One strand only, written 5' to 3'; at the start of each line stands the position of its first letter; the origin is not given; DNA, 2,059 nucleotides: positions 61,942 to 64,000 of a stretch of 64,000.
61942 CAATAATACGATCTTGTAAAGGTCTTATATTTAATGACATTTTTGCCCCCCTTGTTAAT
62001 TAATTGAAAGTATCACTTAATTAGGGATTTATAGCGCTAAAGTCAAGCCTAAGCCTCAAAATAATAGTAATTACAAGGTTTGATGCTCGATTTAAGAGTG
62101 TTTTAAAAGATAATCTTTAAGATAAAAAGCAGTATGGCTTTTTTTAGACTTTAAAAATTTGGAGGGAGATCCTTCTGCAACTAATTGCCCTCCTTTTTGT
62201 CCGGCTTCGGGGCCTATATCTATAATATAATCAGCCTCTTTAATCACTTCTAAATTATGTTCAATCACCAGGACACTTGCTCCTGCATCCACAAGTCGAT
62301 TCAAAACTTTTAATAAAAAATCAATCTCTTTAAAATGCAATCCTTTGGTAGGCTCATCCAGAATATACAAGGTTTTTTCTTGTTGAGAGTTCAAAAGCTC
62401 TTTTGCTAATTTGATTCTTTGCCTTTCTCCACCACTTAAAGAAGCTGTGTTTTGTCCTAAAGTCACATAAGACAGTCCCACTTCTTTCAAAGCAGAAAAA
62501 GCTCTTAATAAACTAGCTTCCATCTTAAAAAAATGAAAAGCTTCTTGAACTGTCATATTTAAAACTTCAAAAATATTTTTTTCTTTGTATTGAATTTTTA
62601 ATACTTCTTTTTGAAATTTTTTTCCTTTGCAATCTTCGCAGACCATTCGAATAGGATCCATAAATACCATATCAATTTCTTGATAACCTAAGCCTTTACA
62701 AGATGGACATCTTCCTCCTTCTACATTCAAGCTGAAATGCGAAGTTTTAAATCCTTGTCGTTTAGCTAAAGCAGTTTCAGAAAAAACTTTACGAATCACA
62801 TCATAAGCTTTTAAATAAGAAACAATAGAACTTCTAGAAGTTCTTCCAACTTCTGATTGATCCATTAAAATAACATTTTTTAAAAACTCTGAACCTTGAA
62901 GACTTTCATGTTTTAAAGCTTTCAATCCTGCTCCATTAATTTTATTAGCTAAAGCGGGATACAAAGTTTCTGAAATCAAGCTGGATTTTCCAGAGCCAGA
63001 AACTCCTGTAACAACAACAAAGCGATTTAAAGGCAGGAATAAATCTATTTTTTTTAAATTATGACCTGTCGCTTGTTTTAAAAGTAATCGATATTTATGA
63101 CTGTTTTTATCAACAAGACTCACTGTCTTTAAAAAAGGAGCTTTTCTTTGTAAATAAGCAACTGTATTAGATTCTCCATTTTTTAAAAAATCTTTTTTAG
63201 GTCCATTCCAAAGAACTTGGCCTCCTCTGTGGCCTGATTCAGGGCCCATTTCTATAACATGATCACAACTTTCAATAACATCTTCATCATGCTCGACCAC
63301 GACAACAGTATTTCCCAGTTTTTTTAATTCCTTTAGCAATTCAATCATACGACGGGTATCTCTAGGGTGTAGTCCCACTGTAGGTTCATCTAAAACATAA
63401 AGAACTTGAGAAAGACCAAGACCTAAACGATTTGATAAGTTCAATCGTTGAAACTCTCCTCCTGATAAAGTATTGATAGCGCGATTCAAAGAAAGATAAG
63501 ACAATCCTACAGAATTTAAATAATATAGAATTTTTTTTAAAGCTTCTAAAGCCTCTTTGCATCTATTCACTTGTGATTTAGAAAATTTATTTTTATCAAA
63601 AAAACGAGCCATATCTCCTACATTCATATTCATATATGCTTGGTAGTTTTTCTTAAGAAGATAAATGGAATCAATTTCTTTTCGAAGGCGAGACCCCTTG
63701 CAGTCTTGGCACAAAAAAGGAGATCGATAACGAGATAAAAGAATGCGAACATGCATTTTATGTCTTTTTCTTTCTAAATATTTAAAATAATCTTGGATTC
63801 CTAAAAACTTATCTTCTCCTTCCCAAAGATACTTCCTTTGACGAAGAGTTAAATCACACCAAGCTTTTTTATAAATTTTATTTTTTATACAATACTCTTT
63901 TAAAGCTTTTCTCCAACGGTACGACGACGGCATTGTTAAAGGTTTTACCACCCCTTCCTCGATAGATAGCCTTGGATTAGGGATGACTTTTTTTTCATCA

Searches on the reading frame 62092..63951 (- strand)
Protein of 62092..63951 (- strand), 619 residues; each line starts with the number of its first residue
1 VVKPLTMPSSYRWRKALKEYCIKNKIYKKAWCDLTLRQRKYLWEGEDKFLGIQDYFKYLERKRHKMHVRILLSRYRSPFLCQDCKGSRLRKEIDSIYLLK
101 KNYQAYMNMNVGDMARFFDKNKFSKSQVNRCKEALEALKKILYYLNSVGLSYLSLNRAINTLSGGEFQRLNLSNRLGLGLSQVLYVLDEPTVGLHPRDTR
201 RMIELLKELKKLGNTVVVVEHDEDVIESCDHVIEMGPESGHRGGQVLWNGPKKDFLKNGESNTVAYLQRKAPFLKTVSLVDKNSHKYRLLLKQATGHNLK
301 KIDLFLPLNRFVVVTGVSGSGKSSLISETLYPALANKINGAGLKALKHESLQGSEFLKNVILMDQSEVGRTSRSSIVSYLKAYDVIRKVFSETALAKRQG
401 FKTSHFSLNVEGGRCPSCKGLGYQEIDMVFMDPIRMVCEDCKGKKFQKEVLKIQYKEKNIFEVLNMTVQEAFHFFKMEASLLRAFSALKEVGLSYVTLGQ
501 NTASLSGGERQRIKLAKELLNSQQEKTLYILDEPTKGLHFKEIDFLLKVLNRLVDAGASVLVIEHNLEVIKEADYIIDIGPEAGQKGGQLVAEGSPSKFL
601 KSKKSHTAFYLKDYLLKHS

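Call 35: search_protein_families(library=pfam, proteins=[window:62092-63951:-], max_evalue=0.01)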
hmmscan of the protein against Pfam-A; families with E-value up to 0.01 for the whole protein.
window:62092-63951:- (619 aa): 7 families
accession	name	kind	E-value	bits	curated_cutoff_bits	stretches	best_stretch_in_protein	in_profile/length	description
PF00005.33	ABC_tran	-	4.7e-18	66.5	25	1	447-535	55-136/137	ABC transporter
PF02463.25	SMC_N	-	1.4e-10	41.4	40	1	309-580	24-212/220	RecF/RecN/SMC N terminal domain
PF13304.12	AAA_21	-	8.2e-08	33.1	27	1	184-219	261-296/304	AAA domain, putative AbiEii toxin, Type IV TA system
PF20703.3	nSTAND1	-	5.5e-05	23.4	27.1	1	309-340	33-64/379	Novel STAND NTPase 1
PF00684.25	DnaJ_CXXCXGXG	-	0.00062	20.4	32.7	0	414-444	17-50/65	DnaJ central domain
PF13191.12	AAA_16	-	0.0023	18.9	32.6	1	310-335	25-50/167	AAA ATPase domain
PF03193.22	RsgA_GTPase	-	0.0064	16.8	30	0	289-335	86-131/174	RsgA GTPase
